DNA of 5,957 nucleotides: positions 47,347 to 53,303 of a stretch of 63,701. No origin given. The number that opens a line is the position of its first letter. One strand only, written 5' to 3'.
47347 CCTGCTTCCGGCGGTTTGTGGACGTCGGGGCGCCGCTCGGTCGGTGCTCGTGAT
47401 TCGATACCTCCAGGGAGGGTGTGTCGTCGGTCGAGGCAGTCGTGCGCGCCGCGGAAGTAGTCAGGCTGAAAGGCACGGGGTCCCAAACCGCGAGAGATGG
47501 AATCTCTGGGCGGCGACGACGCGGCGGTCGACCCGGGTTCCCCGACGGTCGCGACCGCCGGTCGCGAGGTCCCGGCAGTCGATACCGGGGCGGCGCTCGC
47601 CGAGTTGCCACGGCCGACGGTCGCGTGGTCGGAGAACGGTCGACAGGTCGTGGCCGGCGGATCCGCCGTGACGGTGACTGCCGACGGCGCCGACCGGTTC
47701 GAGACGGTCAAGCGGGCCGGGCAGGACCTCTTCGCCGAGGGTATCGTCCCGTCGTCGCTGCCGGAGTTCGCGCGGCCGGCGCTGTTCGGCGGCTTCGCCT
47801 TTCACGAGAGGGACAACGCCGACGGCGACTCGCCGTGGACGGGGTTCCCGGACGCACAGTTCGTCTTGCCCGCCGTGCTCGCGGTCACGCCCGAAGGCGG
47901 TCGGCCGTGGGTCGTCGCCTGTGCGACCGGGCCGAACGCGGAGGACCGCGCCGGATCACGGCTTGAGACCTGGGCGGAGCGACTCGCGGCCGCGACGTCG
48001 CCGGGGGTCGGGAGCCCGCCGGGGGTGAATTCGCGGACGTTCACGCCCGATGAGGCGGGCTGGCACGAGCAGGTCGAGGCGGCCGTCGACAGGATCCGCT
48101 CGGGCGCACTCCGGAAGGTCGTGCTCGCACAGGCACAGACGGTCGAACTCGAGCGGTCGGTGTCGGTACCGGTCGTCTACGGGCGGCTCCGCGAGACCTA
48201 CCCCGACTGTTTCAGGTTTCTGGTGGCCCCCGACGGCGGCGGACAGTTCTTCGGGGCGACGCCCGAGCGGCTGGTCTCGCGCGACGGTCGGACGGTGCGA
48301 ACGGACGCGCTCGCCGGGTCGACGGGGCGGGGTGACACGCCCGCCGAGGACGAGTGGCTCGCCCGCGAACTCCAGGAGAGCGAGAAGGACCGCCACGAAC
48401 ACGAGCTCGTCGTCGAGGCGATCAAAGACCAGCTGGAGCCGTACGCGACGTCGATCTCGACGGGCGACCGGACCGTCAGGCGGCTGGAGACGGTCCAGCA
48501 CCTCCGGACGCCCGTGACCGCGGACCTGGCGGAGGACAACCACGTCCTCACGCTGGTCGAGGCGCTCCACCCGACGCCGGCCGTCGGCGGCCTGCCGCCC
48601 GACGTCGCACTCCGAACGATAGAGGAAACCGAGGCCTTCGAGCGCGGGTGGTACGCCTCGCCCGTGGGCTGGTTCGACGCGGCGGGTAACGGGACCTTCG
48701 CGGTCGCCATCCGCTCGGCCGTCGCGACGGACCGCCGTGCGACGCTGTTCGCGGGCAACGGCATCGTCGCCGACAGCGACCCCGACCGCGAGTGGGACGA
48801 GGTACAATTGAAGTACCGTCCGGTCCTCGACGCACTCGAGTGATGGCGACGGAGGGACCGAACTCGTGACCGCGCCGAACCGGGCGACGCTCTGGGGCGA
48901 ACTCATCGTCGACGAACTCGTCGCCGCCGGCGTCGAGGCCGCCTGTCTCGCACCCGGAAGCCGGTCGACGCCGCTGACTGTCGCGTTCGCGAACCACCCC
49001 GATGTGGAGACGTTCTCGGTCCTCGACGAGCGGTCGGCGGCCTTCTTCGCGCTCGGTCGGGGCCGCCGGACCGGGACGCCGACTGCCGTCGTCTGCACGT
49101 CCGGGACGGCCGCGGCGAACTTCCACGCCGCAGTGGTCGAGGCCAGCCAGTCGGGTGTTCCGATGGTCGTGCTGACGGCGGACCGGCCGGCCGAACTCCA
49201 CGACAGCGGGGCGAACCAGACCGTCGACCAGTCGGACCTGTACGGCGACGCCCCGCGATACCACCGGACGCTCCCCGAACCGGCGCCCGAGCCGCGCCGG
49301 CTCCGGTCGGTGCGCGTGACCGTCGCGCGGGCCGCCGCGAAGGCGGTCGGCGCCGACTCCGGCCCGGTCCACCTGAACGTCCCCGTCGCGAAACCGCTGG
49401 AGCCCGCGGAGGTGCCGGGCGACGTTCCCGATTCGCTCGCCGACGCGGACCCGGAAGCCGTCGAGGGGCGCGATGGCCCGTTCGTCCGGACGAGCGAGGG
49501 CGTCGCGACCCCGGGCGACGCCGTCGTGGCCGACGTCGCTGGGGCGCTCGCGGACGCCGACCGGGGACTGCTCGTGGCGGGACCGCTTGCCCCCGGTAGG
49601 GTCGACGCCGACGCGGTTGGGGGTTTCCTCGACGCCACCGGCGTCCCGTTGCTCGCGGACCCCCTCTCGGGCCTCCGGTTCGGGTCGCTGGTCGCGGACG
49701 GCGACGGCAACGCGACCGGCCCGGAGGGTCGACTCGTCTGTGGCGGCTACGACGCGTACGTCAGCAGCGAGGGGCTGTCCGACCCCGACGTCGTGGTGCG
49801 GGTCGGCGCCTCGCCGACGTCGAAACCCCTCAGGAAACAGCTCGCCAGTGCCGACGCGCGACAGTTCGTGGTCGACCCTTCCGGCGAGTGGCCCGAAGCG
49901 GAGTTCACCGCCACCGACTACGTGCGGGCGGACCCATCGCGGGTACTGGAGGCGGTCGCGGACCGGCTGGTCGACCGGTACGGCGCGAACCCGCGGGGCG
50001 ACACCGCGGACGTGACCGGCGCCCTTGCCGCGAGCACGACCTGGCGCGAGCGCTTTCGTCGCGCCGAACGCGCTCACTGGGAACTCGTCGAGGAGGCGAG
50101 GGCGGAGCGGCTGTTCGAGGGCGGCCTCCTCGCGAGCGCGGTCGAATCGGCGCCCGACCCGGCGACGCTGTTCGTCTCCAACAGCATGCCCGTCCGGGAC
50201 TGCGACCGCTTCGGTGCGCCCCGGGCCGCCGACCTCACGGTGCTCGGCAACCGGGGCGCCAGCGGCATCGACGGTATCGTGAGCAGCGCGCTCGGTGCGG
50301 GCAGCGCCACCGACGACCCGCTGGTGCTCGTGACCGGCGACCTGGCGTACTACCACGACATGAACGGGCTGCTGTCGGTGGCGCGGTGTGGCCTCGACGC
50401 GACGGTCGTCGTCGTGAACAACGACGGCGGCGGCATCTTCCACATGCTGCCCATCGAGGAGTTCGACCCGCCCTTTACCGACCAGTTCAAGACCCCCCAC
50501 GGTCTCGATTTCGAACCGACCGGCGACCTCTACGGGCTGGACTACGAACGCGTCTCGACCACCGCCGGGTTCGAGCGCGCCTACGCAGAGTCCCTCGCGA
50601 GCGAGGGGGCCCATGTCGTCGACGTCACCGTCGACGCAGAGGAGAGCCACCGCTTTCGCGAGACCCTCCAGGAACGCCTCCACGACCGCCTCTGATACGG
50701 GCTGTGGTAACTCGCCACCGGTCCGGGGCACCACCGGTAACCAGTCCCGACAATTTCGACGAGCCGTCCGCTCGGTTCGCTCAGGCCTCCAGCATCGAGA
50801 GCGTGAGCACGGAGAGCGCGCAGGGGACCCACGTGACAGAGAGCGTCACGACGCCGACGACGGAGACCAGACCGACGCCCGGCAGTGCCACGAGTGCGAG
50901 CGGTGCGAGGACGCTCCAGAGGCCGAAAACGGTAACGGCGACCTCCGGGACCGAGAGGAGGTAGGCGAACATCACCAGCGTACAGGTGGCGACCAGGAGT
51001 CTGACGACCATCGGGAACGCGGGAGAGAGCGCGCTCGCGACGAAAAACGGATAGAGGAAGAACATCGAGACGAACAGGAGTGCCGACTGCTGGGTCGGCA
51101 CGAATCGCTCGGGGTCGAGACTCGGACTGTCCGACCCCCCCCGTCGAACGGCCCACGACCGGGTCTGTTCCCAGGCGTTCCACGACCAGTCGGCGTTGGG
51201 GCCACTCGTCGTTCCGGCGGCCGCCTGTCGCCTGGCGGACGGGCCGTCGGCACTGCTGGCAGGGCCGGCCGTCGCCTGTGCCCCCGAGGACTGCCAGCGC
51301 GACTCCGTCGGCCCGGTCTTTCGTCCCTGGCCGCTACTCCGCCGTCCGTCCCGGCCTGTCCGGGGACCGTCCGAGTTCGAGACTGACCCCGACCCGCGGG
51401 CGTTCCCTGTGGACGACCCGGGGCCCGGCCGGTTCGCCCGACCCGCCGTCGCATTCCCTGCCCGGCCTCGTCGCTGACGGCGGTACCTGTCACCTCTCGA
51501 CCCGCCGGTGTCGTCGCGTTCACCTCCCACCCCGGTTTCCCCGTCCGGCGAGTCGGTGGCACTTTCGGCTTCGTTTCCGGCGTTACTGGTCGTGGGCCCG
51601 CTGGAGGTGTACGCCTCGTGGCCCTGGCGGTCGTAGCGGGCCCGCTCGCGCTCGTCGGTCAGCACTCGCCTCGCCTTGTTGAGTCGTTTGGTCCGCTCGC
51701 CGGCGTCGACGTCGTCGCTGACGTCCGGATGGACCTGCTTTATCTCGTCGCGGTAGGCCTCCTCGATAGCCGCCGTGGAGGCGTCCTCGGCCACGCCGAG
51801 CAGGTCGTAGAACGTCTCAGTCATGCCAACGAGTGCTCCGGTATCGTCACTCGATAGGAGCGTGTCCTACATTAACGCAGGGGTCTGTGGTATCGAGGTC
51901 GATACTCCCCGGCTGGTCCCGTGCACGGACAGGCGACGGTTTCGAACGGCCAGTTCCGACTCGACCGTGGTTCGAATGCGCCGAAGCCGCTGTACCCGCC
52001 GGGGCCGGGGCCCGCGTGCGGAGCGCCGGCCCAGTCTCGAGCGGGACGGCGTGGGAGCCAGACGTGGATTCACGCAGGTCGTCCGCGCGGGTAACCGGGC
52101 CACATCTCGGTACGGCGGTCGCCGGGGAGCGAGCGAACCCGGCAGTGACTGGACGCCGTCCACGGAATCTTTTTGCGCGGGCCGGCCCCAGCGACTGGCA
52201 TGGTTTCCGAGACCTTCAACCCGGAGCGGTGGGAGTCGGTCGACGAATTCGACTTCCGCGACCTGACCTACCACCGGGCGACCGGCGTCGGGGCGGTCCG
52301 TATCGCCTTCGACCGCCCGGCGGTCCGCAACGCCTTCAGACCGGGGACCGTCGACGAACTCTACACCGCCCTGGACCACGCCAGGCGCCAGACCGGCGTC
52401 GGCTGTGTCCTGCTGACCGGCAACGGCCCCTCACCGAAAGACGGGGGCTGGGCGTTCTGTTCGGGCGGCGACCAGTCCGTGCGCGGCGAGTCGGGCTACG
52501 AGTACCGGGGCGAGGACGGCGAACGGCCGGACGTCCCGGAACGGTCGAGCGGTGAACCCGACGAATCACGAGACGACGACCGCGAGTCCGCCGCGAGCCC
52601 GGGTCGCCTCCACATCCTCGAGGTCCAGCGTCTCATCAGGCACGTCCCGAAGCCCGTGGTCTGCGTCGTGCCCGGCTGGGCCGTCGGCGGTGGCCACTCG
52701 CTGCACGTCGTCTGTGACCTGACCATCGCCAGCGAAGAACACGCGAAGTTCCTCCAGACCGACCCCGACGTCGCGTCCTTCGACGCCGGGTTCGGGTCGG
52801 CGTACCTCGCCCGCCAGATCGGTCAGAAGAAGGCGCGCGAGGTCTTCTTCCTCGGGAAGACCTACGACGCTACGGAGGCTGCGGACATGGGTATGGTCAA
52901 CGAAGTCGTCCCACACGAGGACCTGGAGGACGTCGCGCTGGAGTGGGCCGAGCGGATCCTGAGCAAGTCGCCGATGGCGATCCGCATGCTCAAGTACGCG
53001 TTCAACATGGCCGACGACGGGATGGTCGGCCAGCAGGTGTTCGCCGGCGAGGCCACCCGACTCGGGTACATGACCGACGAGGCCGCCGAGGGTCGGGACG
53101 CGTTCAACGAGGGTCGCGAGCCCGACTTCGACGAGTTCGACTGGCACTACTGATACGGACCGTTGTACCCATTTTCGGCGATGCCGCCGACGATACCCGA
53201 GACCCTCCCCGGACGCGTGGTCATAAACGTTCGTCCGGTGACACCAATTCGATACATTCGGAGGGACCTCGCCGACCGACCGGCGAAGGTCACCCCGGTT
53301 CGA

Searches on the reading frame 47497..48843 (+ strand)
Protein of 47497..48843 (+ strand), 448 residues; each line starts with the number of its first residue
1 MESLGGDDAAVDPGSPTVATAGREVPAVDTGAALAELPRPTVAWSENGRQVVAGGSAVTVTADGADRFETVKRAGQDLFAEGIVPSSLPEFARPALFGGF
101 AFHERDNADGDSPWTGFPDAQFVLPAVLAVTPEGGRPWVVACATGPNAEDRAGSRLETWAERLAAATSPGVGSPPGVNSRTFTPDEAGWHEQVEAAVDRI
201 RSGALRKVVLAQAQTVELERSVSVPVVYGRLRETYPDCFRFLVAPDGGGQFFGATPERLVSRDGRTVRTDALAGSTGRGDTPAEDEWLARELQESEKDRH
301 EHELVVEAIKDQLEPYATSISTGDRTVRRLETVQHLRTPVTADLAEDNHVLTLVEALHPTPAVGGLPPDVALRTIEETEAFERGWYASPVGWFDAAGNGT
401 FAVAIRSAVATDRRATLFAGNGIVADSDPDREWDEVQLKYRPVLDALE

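Call 44: search_protein_families(library=pfam, proteins=[window:47497-48843:+], max_evalue=0.001)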
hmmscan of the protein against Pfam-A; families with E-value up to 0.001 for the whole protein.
window:47497-48843:+ (448 aa): 1 family
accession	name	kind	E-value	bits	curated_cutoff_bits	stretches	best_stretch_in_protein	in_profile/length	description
PF00425.24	Chorismate_bind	-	1.9e-78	264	27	1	186-439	2-257/257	chorismate binding enzyme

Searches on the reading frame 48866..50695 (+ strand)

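Call 44: search_protein_families(library=pfam, proteins=[window:48866-50695:+], max_evalue=0.001)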
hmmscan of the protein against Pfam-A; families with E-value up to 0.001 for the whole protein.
window:48866-50695:+ (609 aa): 2 families
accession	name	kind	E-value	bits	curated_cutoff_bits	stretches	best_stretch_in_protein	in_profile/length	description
PF02776.23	TPP_enzyme_N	-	5.6e-25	87.9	26.8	1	11-124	4-118/119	Thiamine pyrophosphate enzyme, N-terminal TPP binding domain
PF02775.26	TPP_enzyme_C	-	3.9e-10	40.2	21.9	1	472-587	34-151/151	Thiamine pyrophosphate enzyme, C-terminal TPP binding domain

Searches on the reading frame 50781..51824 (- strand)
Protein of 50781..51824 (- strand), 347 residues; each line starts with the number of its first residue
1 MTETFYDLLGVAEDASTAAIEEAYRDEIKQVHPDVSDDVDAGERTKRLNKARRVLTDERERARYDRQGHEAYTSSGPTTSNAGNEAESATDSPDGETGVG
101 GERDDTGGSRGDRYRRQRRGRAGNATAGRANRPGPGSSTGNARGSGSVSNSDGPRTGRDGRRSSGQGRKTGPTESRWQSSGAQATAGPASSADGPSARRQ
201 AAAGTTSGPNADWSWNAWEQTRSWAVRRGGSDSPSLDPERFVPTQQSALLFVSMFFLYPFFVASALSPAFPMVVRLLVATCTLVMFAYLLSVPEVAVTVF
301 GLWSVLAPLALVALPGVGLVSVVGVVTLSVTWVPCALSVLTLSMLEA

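Call 45: search_protein_families(library=pfam, proteins=[window:50781-51824:-], max_evalue=0.001)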
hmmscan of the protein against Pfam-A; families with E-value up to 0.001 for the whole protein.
window:50781-51824:- (347 aa): 1 family
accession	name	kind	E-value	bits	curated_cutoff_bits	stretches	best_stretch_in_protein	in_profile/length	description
PF00226.36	DnaJ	-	2.5e-16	59.9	27.8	1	5-65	2-63/63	DnaJ domain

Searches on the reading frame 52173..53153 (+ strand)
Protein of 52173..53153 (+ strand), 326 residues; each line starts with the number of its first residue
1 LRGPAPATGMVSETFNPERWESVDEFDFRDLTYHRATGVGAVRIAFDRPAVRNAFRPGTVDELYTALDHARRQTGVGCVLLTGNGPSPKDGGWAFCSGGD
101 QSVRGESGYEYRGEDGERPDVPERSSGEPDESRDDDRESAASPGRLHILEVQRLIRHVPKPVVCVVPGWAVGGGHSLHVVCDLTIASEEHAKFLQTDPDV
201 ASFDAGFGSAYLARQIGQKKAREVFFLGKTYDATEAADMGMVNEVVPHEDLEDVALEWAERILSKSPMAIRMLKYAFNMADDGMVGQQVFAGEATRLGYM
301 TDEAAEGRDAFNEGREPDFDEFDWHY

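Call 45: search_protein_families(library=pfam, proteins=[window:52173-53153:+], max_evalue=0.001)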
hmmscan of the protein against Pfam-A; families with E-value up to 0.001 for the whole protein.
window:52173-53153:+ (326 aa): 2 families
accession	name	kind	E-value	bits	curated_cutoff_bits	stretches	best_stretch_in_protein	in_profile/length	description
PF00378.25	ECH_1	-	6.8e-52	176.7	27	2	147-321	76-250/251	Enoyl-CoA hydratase/isomerase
PF16113.10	ECH_2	-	1.1e-13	51.8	27.2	2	150-259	78-185/335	Enoyl-CoA hydratase/isomerase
